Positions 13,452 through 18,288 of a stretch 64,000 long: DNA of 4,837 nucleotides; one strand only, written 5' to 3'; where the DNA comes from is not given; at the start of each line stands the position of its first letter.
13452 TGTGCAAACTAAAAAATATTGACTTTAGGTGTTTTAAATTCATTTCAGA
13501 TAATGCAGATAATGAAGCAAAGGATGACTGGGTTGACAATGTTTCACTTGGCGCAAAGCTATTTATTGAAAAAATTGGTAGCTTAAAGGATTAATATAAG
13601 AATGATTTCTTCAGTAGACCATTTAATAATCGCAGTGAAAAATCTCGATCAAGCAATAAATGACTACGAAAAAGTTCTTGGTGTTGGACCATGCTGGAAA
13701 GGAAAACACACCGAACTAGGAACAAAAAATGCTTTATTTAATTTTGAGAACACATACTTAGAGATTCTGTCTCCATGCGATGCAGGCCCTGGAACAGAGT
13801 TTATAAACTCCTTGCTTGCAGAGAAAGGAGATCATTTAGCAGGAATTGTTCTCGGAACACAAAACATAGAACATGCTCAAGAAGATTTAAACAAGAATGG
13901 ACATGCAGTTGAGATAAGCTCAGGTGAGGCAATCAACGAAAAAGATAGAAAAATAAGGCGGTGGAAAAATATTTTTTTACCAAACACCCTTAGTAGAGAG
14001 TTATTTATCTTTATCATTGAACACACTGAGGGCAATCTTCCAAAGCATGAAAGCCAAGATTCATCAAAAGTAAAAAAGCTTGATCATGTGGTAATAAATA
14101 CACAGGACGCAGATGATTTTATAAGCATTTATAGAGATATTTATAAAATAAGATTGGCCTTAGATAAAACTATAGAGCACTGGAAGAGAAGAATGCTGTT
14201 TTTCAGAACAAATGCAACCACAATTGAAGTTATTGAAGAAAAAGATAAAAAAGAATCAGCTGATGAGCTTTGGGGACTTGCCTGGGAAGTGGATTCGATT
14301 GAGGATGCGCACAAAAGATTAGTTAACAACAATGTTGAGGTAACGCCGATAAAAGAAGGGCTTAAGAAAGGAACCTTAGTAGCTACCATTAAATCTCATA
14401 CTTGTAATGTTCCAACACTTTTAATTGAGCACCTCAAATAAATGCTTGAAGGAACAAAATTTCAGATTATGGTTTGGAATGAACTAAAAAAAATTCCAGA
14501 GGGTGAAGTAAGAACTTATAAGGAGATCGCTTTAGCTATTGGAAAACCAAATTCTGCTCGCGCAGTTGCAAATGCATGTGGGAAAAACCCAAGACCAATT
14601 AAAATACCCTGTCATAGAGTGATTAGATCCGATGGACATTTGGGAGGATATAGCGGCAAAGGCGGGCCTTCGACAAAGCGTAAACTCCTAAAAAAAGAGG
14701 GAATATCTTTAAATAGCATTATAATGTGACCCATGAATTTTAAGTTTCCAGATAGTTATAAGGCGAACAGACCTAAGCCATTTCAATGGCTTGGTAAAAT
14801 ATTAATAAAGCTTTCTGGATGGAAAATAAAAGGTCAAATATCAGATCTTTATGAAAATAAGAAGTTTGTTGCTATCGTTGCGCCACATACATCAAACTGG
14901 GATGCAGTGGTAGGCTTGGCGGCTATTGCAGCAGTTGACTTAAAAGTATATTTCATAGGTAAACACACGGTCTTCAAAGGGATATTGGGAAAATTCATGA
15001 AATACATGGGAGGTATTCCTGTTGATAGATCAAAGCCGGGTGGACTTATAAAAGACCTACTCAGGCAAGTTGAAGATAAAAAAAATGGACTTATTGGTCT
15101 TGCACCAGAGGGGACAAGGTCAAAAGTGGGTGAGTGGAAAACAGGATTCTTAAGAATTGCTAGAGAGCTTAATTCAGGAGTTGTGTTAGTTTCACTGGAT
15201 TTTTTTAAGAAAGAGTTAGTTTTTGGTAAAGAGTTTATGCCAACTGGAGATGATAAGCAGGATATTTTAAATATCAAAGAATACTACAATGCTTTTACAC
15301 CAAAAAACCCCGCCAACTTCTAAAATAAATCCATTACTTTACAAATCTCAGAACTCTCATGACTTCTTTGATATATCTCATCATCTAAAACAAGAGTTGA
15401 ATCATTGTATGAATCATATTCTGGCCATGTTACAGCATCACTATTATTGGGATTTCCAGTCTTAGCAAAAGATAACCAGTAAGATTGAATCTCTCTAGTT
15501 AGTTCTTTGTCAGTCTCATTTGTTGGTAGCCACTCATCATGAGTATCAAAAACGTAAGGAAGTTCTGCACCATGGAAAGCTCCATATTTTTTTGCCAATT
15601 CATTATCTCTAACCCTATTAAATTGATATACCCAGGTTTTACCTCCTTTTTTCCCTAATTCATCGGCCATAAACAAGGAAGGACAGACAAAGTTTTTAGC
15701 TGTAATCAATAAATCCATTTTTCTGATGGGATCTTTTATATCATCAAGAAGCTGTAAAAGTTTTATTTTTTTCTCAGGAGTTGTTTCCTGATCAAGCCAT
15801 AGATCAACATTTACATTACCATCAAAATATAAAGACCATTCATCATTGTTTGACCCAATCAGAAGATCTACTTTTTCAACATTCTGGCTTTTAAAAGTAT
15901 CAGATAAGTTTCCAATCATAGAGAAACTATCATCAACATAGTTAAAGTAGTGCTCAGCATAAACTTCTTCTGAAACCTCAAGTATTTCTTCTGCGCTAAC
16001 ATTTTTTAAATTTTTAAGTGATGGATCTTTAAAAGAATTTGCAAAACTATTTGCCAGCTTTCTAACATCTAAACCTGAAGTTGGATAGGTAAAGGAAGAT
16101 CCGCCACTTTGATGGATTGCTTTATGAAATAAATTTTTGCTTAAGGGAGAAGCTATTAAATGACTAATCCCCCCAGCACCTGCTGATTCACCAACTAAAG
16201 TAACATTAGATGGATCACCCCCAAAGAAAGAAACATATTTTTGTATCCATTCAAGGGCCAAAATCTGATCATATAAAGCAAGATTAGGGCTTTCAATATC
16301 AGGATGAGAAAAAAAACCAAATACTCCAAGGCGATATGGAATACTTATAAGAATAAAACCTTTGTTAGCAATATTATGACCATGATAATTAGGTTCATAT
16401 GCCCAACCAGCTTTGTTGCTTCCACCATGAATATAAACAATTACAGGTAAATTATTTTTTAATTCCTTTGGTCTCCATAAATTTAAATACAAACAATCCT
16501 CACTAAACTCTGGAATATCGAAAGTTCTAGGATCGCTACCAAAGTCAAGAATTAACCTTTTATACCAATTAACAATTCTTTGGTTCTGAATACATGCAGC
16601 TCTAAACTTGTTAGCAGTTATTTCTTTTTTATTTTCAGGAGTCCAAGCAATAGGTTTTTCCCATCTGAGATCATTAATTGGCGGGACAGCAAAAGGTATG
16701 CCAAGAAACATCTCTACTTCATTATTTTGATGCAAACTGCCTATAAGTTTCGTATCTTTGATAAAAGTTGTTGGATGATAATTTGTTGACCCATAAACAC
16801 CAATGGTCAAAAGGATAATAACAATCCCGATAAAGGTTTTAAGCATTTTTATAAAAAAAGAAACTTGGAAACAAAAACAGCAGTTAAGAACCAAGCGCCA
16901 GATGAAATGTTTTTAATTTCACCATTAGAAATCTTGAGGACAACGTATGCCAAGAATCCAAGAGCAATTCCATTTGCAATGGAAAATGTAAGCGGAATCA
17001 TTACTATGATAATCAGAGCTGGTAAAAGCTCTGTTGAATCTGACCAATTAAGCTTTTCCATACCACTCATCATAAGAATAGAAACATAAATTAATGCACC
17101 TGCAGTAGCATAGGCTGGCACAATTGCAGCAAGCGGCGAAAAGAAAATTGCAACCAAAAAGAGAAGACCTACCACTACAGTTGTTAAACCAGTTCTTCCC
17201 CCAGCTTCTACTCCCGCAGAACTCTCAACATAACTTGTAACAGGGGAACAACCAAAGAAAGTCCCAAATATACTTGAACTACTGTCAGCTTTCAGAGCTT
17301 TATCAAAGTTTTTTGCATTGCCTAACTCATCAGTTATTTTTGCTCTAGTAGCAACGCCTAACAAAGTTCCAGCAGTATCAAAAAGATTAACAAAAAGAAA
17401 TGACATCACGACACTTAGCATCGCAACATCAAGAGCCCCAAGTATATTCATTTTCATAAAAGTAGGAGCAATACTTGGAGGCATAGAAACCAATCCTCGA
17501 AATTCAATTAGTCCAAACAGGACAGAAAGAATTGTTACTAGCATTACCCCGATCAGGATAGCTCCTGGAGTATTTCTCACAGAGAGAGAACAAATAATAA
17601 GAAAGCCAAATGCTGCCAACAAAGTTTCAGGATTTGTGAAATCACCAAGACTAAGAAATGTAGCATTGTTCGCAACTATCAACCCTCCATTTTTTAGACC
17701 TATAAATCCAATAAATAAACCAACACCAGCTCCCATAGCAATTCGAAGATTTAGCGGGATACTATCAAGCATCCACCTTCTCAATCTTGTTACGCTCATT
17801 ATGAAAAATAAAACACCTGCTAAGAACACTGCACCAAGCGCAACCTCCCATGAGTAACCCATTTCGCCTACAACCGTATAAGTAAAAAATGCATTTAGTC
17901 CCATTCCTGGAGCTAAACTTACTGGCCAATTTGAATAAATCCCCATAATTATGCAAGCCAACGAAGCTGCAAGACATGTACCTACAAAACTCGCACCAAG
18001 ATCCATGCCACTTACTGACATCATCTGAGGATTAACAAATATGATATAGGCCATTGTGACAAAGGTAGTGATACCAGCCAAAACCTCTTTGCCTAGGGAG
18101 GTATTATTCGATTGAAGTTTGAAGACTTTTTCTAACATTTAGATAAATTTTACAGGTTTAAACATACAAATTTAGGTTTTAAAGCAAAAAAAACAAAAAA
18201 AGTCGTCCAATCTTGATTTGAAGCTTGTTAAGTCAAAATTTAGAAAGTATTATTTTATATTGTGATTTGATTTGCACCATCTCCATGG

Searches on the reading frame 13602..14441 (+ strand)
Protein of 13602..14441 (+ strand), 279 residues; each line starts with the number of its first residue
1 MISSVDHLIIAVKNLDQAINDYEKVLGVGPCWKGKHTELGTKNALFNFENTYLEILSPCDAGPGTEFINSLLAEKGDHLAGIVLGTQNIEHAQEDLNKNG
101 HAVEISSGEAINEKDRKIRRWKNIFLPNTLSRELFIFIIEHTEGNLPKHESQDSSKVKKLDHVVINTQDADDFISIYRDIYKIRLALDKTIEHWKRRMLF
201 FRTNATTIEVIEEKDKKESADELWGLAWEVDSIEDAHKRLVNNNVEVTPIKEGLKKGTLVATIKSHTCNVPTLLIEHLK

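Call 4: search_protein_families(library=pfam, proteins=[window:13602-14441:+])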
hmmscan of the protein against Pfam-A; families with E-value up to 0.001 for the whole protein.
window:13602-14441:+ (279 aa): 3 families
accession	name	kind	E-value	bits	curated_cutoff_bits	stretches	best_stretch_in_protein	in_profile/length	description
PF13468.12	Glyoxalase_3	-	1.3e-28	100.7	25.1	1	5-178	1-173/176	Glyoxalase-like domain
PF13669.12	Glyoxalase_4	-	1.3e-17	64.5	27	2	6-109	1-99/109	Glyoxalase/Bleomycin resistance protein/Dioxygenase superfamily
PF00903.31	Glyoxalase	-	1.9e-14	54.5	20.6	2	159-249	1-97/121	Glyoxalase/Bleomycin resistance protein/Dioxygenase superfamily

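Call 5: search_protein_families(library=ncbifam, proteins=[window:13602-14441:+])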
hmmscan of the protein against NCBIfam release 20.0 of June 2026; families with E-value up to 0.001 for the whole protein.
window:13602-14441:+ (279 aa): 7 families
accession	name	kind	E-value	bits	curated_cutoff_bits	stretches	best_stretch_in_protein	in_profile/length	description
TIGR03081.1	metmalonyl_epim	equivalog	3.5e-19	69.6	114.95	2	5-101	2-96/129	methylmalonyl-CoA epimerase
NF003152.0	PRK04101.1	equivalog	4.5e-07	30.3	171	0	1-116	1-101/139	metallothiol transferase FosB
NF050075.1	SMU1112c_YaeR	equivalog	2.8e-05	24.4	140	0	158-251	2-101/125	SMU1112c/YaeR family gloxylase I-like metalloprotein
NF000496.2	Fos_GSH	equivalog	0.00017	21.7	180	0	1-28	1-28/136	fosfomycin resistance glutathione transferase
TIGR03213.1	23dbph12diox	equivalog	0.0003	20.3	366.45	0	85-207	68-193/287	biphenyl-2,3-diol 1,2-dioxygenase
TIGR03211.1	catechol_2_3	equivalog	0.00034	20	320.2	0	84-259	69-249/303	catechol 2,3-dioxygenase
NF033405.1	FosLL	exception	0.0005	20.4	270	0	2-35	3-36/135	fosfomycin resistance glutathione transferase FosLL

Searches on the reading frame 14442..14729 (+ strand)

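Call 4: search_protein_families(library=pfam, proteins=[window:14442-14729:+])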
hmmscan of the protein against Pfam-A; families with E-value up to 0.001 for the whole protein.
window:14442-14729:+ (95 aa): 1 family
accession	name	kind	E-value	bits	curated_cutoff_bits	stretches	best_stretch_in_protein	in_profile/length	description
PF01035.26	DNA_binding_1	-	2.1e-34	117.7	27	1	6-88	1-81/81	6-O-methylguanine DNA methyltransferase, DNA binding domain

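Call 5: search_protein_families(library=ncbifam, proteins=[window:14442-14729:+])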
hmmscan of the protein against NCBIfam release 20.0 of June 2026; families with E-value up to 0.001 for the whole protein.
window:14442-14729:+ (95 aa): 5 families
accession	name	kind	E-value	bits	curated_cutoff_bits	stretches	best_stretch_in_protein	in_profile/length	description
TIGR00589.1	ogt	superfamily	9.3e-30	102.5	46.4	1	5-86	1-80/80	methylated-DNA--[protein]-cysteine S-methyltransferase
NF011964.0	PRK15435.1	equivalog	1.6e-25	89.9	345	1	2-86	266-348/354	bifunctional DNA-binding transcriptional regulator/O6-methylguanine-DNA methyltransferase Ada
NF007626.0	PRK10286.1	equivalog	2.2e-20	73.4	192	1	3-88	85-168/171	methylated-DNA--[protein]-cysteine S-methyltransferase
NF041132.1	DNA_protcyst_Mta_Thcoc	equivalog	2.7e-13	50.1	250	1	5-87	91-169/169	methylated-DNA--protein-cysteine methyltransferase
NF003022.0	PRK03887.1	equivalog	3.6e-13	49.7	164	1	5-88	91-170/175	methylated-DNA--protein-cysteine methyltransferase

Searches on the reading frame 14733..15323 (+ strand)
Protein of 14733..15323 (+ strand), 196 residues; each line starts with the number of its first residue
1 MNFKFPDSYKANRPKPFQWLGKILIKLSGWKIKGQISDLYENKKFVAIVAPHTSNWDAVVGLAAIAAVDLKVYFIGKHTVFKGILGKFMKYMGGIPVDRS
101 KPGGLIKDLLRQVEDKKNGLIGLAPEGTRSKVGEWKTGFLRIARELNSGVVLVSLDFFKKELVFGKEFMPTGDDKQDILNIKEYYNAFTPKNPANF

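Call 4: search_protein_families(library=pfam, proteins=[window:14733-15323:+])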
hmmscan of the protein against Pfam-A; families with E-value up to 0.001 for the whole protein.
window:14733-15323:+ (196 aa): 1 family
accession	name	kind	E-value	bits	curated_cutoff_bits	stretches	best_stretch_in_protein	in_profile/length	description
PF01553.26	Acyltransferase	-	2.8e-13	50.3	23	1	43-151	13-125/132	Acyltransferase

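Call 5: search_protein_families(library=ncbifam, proteins=[window:14733-15323:+])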
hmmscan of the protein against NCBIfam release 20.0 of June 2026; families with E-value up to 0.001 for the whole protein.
window:14733-15323:+ (196 aa): 2 families
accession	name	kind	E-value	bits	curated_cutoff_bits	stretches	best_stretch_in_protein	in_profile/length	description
TIGR00530.1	AGP_acyltrn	subfamily_domain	1.2e-10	41.2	102.95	1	31-154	3-128/130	1-acylglycerol-3-phosphate O-acyltransferase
NF006386.0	PRK08633.1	equivalog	8.6e-06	23.7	1221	1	46-154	443-550/1147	acyl-[ACP]--phospholipid O-acyltransferase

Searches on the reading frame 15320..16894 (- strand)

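Call 4: search_protein_families(library=pfam, proteins=[window:15320-16894:-])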
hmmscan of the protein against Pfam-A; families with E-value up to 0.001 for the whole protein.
window:15320-16894:- (524 aa): 3 families
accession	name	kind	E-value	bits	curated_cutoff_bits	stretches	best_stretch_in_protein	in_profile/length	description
PF00135.34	COesterase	-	4.7e-94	316.6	27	1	56-507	21-500/515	Carboxylesterase family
PF20434.5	BD-FAE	-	1.1e-10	41.8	26.8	1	137-249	1-108/215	BD-FAE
PF07859.19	Abhydrolase_3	-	8.5e-06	26.1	25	1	152-253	1-94/210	alpha/beta hydrolase fold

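Call 5: search_protein_families(library=ncbifam, proteins=[window:15320-16894:-])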
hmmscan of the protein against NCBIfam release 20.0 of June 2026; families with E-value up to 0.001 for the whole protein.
window:15320-16894:- (524 aa): 2 families
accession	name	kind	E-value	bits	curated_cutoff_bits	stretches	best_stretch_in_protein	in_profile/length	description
NF058653.1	LipP1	equivalog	8.3e-08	31.4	350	1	136-240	59-155/300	LipP1 family hormone-sensitive lipase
NF052354.1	EstLipQMycob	equivalog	5.5e-05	22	700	0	137-241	151-250/418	esterase LipQ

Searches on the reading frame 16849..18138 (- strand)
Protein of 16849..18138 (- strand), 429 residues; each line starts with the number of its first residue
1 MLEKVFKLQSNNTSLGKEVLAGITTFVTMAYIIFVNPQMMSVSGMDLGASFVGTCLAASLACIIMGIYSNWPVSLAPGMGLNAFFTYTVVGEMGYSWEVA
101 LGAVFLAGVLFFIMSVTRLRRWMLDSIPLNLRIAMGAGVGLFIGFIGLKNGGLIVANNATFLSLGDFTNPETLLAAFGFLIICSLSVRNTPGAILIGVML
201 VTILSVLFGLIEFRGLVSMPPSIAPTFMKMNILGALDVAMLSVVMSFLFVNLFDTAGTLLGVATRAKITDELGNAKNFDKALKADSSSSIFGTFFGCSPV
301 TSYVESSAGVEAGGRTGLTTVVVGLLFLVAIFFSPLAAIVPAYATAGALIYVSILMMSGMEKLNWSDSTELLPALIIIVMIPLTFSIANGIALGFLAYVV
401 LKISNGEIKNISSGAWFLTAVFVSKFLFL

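Call 4: search_protein_families(library=pfam, proteins=[window:16849-18138:-])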
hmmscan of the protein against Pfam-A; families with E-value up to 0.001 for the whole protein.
window:16849-18138:- (429 aa): 1 family
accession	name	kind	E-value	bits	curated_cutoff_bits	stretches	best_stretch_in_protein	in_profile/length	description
PF00860.26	Xan_ur_permease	-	3.6e-47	161.3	27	1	17-391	2-387/389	Permease family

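Call 5: search_protein_families(library=ncbifam, proteins=[window:16849-18138:-])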
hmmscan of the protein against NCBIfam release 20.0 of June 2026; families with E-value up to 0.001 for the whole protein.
window:16849-18138:- (429 aa): 0 families

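Call 53: search_protein_families(library=ncbifam, proteins=[window:16849-18138:-], max_evalue=0.01)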
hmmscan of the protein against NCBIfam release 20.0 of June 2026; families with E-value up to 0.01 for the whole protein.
window:16849-18138:- (429 aa): 0 families

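Call 55: search_solved_structures(query=window:16849-18138:-, max_evalue=0.001)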
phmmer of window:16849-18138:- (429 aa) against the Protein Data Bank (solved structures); distinct sequences matched with E-value up to 0.001: 3.
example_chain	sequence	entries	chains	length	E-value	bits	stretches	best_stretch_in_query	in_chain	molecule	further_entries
8irl_A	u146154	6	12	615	7.1e-66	226.3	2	125-403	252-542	Adenine/guanine permease AZG1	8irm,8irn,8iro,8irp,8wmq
8wo7_A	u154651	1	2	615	5.8e-65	223.3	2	125-403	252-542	Adenine/guanine permease AZG1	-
9j12_A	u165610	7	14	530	1e-48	169.8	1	51-403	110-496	Adenine/guanine permease AZG2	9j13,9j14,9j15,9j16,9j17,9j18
